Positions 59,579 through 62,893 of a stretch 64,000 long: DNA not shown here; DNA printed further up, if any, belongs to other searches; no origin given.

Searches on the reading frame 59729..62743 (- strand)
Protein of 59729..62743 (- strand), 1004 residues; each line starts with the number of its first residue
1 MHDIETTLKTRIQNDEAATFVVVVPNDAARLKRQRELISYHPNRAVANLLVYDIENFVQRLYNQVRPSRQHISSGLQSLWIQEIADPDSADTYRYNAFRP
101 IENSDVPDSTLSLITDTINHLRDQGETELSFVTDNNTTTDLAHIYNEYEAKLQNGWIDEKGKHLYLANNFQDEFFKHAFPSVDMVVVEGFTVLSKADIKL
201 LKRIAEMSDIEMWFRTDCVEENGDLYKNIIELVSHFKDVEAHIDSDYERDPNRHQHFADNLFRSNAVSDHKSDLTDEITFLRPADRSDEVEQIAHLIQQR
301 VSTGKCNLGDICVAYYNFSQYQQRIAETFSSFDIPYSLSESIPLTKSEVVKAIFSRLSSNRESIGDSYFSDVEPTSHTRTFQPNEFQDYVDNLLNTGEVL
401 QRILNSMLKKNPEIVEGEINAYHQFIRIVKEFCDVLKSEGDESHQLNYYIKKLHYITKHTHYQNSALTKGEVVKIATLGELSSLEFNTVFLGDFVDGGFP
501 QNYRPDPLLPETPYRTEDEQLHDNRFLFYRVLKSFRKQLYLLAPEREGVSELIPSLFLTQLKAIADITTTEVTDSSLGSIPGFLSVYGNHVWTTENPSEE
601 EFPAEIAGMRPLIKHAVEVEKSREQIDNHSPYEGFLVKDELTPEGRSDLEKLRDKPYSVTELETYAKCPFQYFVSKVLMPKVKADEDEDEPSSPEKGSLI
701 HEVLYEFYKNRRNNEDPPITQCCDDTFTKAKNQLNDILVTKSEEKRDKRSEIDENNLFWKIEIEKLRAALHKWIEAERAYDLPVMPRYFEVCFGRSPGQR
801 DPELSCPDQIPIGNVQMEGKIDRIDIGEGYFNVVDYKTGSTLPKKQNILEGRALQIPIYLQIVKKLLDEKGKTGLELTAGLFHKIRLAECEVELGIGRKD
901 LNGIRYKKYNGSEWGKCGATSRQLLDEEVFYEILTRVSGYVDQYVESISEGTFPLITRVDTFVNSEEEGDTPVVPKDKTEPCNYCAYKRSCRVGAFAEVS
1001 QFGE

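Call 48: search_protein_families(library=pfam, proteins=[window:59729-62743:-], max_evalue=0.00001)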
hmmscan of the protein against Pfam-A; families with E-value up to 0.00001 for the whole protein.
window:59729-62743:- (1004 aa): 3 families
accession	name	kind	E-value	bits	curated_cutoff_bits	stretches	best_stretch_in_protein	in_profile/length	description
PF12705.13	PDDEXK_1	-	1.5e-32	113.9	22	1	657-992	2-247/247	PD-(D/E)XK nuclease superfamily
PF13361.12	UvrD_C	-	5.4e-12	46.2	25.6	0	372-531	195-335/350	UvrD-like helicase C-terminal domain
PF21445.3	ADDB_N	-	1.1e-07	31.8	26.6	1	7-218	17-235/290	ADDB, N-terminal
